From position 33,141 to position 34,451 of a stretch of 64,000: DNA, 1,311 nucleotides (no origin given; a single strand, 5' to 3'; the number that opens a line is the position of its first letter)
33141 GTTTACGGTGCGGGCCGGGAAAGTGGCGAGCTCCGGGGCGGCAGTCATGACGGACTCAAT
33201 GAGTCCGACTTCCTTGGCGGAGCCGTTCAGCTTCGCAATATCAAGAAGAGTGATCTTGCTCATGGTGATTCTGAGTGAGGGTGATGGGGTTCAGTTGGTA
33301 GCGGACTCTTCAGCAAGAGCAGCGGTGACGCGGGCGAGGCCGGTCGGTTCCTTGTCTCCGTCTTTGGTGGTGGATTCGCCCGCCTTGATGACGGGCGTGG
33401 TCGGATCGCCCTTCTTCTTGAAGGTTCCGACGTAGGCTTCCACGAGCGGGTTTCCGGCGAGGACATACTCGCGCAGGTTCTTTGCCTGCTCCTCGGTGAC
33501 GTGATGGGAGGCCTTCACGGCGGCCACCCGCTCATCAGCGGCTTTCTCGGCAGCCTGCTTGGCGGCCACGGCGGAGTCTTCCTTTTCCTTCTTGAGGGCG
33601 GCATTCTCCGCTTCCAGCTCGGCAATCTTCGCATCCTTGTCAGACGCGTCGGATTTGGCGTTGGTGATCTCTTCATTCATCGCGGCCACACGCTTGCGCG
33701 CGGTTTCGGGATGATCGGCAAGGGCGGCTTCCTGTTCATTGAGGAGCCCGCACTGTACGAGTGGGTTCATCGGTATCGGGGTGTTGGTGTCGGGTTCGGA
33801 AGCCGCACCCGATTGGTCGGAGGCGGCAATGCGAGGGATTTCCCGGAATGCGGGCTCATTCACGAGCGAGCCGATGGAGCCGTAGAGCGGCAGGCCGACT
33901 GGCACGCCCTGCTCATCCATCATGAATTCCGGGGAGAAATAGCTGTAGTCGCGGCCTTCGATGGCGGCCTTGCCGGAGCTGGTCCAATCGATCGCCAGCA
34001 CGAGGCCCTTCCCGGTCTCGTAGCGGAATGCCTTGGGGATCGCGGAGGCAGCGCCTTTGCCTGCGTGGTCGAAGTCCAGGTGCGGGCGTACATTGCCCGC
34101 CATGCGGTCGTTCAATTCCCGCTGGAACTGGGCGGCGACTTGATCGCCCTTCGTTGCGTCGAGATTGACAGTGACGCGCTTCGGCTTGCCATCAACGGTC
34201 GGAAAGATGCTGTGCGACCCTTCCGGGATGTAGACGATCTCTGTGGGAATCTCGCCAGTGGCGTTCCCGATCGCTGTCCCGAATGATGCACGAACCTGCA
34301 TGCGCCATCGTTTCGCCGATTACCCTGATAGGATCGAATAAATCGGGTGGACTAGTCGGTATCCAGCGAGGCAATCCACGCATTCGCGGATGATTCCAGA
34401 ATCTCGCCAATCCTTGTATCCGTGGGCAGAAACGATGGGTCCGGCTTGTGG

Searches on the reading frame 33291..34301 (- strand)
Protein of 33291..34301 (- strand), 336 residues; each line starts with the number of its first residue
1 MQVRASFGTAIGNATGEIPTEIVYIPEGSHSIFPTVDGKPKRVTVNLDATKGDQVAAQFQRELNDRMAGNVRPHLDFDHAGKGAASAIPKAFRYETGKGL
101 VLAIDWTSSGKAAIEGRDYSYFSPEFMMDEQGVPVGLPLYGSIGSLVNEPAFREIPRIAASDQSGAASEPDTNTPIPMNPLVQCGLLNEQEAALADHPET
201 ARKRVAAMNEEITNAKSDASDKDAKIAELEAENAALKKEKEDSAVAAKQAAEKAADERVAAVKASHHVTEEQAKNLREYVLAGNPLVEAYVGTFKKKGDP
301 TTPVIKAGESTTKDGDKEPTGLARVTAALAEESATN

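Call 19: search_protein_families(library=pfam, proteins=[window:33291-34301:-], max_evalue=0.01)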
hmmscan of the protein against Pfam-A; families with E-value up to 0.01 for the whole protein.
window:33291-34301:- (336 aa): 3 families
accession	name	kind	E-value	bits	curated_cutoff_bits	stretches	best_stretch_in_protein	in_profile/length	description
PF10123.14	Mu-like_Pro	-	1.9e-19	70.8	25.2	1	33-270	9-243/330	Mu-like prophage I protein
PF15294.11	Leu_zip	-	0.0022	18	28.2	1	168-278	112-219/275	Leucine zipper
PF08614.16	ATG16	-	0.0033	18.1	33.7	1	187-277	86-178/200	Autophagy protein 16 (ATG16)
